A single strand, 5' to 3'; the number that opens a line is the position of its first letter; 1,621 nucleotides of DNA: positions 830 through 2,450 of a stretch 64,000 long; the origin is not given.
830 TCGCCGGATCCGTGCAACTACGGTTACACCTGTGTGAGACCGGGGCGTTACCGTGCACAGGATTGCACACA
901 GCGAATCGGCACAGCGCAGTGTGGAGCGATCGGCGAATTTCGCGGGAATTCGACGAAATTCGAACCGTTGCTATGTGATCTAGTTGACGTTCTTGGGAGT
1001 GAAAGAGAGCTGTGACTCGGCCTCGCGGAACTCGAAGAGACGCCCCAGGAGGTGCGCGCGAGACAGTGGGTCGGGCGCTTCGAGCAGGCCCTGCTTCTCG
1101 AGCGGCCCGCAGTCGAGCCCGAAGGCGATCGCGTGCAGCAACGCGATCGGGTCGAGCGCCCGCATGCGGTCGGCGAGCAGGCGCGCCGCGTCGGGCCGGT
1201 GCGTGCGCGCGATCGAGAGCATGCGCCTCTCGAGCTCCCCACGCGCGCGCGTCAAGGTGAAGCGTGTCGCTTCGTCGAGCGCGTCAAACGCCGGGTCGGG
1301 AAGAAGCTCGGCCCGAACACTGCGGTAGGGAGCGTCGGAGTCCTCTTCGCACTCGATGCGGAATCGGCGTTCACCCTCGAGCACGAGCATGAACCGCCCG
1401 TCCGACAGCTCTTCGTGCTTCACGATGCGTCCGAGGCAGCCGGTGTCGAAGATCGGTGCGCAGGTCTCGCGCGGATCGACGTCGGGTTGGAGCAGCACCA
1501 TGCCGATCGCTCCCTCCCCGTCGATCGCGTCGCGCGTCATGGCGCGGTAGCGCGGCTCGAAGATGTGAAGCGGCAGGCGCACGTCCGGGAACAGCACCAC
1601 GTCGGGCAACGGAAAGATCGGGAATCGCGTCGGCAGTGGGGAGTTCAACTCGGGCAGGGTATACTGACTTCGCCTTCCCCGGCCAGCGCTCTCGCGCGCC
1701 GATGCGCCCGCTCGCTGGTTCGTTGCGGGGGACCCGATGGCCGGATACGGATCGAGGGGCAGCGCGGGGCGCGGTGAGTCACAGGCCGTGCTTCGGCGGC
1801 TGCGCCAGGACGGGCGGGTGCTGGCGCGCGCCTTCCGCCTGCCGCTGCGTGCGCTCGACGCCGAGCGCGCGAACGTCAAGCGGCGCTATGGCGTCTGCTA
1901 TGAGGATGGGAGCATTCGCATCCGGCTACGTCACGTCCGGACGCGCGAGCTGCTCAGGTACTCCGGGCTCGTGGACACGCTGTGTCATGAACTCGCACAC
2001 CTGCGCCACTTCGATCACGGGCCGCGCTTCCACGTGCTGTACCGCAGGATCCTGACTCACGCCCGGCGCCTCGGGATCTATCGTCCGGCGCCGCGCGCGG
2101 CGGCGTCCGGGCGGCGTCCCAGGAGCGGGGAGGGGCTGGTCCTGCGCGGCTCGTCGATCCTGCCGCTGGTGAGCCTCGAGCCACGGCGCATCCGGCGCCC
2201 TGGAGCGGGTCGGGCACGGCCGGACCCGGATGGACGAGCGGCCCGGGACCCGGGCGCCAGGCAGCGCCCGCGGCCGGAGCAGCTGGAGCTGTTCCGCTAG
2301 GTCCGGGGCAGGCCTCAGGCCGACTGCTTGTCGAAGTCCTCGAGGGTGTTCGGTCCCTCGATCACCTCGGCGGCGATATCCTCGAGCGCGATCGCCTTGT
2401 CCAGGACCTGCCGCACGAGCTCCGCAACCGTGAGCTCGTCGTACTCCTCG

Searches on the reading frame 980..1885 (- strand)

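Call 10: search_protein_families(library=pfam, proteins=[window:980-1885:-], max_evalue=0.01)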
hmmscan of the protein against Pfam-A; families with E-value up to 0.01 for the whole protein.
window:980-1885:- (301 aa): 1 family
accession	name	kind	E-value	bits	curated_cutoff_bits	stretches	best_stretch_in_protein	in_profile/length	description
PF02190.22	LON_substr_bdg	-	7.3e-33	114.6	28.7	1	89-280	3-194/200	ATP-dependent protease La (LON) substrate-binding domain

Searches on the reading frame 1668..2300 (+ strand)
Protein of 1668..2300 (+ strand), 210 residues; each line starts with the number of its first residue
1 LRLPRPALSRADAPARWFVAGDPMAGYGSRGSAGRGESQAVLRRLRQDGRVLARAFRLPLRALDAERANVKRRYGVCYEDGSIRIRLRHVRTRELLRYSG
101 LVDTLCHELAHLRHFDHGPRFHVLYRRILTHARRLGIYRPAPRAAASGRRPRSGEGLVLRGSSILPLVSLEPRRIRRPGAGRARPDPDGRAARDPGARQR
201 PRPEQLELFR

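Call 10: search_protein_families(library=pfam, proteins=[window:1668-2300:+], max_evalue=0.01)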
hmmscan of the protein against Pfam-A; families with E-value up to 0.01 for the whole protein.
window:1668-2300:+ (210 aa): 3 families
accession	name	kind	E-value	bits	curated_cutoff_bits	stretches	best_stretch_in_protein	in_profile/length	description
PF08325.16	WLM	-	5.2e-09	36.9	26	1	79-135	59-117/190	WLM domain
PF01863.23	YgjP-like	-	1e-07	32.6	26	1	68-132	137-197/207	YgjP-like, metallopeptidase domain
PF10263.15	SprT-like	-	0.001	19.3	25.6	1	68-130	27-97/108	SprT-like family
